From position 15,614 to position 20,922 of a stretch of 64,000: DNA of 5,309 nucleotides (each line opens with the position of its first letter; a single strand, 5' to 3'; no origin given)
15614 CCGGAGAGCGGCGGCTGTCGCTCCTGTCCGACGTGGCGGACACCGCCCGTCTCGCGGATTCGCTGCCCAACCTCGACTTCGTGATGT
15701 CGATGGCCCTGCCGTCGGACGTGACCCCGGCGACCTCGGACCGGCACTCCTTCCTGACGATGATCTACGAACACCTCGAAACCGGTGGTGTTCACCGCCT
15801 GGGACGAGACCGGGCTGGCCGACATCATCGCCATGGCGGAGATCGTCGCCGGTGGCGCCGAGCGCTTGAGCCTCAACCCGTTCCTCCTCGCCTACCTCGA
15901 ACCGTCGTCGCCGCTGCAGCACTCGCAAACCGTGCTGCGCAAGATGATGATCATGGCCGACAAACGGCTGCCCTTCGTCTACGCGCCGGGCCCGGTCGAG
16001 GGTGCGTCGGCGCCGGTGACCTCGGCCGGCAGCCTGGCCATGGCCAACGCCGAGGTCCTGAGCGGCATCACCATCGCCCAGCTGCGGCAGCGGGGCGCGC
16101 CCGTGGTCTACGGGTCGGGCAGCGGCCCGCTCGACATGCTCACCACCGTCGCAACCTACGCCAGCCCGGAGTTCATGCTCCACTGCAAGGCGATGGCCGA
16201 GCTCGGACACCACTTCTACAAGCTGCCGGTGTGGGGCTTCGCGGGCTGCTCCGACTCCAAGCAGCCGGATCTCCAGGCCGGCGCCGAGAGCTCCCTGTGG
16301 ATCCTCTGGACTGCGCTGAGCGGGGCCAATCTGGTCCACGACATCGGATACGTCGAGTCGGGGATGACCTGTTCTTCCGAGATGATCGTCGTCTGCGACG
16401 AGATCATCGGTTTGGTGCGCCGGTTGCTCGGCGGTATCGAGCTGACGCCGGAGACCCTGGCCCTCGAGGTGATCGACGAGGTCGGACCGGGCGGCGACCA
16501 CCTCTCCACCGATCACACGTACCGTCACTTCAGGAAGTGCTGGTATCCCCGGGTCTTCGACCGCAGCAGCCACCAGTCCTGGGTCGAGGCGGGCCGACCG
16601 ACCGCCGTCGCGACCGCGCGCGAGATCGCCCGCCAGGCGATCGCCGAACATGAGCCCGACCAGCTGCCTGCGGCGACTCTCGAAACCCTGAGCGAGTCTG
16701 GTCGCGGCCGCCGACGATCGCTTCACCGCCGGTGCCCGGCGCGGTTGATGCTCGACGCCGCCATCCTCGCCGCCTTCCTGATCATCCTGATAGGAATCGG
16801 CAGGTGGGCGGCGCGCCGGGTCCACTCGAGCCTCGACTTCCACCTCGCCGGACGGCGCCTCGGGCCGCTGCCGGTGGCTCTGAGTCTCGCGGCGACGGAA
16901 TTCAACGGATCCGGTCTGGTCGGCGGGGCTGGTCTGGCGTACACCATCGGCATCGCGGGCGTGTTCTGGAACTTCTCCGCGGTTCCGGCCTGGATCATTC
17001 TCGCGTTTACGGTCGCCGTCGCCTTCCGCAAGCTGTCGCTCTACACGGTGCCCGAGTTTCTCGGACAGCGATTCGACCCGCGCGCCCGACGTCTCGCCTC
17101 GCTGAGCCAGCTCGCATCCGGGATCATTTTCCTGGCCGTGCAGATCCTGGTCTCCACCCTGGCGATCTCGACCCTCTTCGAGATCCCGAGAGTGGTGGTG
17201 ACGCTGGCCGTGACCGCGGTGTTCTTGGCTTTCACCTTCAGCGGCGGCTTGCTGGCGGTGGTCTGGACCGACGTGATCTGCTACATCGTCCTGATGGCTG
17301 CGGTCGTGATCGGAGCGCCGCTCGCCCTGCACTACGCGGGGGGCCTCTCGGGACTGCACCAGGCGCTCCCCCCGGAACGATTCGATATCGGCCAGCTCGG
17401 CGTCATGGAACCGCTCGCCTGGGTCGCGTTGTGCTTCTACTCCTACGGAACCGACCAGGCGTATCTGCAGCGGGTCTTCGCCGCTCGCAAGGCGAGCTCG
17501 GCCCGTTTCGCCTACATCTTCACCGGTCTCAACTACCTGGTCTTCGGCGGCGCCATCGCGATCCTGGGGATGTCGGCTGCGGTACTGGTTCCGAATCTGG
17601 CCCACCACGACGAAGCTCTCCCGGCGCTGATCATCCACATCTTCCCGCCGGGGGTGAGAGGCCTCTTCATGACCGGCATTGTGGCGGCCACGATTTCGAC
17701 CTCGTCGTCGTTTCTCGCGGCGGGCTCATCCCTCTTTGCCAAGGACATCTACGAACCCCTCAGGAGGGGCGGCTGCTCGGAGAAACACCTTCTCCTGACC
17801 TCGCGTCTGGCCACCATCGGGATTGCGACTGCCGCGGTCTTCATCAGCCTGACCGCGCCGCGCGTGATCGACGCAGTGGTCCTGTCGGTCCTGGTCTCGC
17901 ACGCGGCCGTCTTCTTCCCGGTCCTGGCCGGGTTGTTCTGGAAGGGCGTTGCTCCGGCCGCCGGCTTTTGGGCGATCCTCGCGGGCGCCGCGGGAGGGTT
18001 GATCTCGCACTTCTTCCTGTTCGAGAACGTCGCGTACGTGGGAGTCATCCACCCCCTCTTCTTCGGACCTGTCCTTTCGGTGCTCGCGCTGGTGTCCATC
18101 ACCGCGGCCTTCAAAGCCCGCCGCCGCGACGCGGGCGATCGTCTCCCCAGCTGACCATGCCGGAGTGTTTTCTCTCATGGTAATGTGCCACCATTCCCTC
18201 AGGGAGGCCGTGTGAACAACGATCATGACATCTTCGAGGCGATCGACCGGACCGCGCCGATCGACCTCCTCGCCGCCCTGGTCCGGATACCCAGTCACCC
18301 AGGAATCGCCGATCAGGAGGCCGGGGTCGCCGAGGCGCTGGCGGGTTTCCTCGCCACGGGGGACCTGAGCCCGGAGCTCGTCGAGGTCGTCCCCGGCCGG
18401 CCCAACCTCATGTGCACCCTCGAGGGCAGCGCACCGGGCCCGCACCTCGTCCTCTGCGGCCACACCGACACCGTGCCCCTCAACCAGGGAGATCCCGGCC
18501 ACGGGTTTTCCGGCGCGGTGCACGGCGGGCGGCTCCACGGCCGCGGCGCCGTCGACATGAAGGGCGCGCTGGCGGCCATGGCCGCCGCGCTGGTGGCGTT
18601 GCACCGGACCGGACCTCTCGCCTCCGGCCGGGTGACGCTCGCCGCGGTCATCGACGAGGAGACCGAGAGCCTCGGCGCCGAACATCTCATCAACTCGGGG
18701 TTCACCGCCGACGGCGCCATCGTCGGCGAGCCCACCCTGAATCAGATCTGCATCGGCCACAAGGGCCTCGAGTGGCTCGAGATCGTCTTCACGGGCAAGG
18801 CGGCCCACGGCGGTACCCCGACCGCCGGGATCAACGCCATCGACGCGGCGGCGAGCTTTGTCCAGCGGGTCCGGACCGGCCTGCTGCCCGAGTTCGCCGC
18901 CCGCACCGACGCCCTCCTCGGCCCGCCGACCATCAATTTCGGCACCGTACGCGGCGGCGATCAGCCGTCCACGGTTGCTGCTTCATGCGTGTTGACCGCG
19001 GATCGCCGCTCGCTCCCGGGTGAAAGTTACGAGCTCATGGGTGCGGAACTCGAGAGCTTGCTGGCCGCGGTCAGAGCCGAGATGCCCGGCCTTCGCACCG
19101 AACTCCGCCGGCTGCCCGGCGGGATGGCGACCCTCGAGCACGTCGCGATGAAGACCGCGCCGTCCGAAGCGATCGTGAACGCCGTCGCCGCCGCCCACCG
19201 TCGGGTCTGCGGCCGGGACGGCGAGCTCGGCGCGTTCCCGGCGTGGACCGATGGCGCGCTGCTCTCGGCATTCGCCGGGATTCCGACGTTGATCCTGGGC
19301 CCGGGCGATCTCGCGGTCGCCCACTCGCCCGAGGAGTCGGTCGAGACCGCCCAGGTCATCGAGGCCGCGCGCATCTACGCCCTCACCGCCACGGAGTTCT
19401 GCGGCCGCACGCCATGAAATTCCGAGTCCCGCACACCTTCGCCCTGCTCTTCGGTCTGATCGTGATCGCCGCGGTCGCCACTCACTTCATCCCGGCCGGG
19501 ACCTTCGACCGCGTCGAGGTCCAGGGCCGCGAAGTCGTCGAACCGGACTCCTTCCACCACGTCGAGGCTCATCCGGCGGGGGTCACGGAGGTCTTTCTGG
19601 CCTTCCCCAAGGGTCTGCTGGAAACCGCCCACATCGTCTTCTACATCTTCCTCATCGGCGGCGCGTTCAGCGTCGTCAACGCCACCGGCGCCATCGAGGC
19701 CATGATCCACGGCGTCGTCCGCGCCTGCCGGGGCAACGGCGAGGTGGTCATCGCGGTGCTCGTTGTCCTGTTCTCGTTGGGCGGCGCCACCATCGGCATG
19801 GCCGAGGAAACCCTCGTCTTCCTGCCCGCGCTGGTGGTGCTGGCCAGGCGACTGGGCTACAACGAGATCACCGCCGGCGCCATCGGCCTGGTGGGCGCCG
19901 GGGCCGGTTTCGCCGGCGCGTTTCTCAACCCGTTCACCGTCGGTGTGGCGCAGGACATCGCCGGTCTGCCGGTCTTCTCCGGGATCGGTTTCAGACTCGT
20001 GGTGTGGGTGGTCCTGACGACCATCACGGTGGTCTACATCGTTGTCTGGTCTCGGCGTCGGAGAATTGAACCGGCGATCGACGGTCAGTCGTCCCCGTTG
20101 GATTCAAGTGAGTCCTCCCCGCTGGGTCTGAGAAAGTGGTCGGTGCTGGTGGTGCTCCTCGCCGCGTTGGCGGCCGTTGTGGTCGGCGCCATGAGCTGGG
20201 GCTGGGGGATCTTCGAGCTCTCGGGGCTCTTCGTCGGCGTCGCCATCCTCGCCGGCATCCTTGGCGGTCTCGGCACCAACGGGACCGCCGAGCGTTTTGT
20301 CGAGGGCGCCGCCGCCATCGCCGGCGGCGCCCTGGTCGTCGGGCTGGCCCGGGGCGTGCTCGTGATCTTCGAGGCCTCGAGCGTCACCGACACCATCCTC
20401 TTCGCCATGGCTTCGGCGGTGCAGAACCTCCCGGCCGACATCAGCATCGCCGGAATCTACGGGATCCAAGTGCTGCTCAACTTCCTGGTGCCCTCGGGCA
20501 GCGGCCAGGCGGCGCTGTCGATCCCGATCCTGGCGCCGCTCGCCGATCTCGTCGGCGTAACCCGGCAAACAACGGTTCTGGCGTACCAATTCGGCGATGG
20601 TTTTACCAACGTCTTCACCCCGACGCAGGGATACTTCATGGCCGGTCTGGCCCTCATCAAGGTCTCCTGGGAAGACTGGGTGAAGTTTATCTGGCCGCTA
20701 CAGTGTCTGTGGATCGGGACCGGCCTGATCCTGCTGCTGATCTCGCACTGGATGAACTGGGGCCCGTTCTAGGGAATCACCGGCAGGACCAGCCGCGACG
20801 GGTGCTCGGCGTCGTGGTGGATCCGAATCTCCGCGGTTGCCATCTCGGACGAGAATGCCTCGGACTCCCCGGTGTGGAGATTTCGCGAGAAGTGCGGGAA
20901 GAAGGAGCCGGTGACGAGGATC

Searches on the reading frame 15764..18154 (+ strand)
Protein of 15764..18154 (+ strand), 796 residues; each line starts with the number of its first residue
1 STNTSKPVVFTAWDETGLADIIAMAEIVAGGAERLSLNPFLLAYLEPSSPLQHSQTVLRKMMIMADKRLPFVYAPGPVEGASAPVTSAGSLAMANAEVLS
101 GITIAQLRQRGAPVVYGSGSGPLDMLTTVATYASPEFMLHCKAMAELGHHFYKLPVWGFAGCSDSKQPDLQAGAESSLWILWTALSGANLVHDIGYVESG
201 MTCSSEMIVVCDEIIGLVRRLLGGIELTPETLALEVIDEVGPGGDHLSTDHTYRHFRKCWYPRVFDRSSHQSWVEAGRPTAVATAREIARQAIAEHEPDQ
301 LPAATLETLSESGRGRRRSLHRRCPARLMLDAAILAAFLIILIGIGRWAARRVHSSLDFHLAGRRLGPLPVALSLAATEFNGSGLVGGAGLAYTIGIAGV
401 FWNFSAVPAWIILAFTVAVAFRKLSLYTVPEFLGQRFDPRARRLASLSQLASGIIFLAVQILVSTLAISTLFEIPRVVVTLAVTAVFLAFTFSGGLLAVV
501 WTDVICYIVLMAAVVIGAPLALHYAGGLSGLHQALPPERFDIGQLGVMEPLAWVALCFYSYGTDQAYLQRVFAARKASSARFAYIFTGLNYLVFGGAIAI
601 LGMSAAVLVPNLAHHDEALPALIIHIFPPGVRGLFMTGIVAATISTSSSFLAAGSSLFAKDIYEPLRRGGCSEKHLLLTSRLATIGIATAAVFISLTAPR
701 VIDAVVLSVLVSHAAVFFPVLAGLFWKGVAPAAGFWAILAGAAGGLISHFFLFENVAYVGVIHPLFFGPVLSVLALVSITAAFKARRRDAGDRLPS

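Call 18: search_protein_families(library=pfam, proteins=[window:15764-18154:+], max_evalue=0.001)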
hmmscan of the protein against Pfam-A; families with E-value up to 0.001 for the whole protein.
window:15764-18154:+ (796 aa): 2 families
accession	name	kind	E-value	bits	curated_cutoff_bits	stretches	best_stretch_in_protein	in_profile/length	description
PF06253.16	MTTB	-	1.1e-65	222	25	1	2-311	181-490/500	Trimethylamine methyltransferase (MTTB)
PF00474.23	SSF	-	1.9e-49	169.1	22.8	1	359-741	1-406/406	Sodium:solute symporter family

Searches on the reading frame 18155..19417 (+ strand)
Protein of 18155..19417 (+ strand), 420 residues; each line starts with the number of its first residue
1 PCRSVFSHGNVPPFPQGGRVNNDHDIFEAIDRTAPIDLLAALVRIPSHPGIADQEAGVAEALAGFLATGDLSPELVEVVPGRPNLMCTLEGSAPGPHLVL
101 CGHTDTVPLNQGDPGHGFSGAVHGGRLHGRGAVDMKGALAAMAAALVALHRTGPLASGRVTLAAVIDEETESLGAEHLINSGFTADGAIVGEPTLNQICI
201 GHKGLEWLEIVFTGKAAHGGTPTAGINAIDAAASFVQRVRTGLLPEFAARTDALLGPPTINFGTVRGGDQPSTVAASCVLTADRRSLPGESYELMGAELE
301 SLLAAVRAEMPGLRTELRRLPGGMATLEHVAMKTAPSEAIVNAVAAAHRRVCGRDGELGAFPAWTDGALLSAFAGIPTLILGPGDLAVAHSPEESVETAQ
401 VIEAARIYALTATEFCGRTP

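Call 18: search_protein_families(library=pfam, proteins=[window:18155-19417:+], max_evalue=0.001)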
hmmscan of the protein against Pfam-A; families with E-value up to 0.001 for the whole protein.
window:18155-19417:+ (420 aa): 3 families
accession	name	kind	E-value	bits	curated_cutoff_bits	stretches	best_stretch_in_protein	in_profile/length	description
PF01546.33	Peptidase_M20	-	1.3e-33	117.1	24.6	1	100-412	2-204/206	Peptidase family M20/M25/M40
PF07687.19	M20_dimer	-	2.6e-18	66.4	21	1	200-305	1-101/107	Peptidase dimerisation domain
PF04389.22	Peptidase_M28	-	7e-06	26.3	21.3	1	84-180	1-78/193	Peptidase family M28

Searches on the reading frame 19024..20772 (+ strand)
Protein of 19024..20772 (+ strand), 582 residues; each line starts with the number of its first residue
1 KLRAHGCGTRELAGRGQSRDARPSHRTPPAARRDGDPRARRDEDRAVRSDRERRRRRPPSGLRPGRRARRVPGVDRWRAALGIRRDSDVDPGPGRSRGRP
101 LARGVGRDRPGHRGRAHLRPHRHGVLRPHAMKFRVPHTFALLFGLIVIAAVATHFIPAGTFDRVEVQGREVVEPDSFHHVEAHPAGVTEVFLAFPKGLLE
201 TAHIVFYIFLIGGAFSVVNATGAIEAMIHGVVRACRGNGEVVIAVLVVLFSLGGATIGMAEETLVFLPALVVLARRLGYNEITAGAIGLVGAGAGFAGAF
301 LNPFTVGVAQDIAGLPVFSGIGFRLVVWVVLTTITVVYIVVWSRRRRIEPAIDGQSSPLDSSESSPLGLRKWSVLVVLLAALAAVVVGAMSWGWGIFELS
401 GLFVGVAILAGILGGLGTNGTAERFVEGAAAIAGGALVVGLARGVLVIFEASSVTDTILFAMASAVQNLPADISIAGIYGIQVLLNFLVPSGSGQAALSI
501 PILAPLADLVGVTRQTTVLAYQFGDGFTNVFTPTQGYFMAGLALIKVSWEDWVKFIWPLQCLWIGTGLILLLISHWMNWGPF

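Call 18: search_protein_families(library=pfam, proteins=[window:19024-20772:+], max_evalue=0.001)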
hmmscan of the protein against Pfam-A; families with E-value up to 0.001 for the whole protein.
window:19024-20772:+ (582 aa): 3 families
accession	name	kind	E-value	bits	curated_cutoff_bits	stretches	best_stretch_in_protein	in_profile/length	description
PF03606.21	DcuC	-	5.7e-99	332.2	23.1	1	136-574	2-459/461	C4-dicarboxylate anaerobic carrier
PF03806.19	ABG_transport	-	9.4e-09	34.5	27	1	442-545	348-453/502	AbgT putative transporter family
PF02667.20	SCFA_trans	-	0.00016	21.3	27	1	424-536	303-417/453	Short chain fatty acid transporter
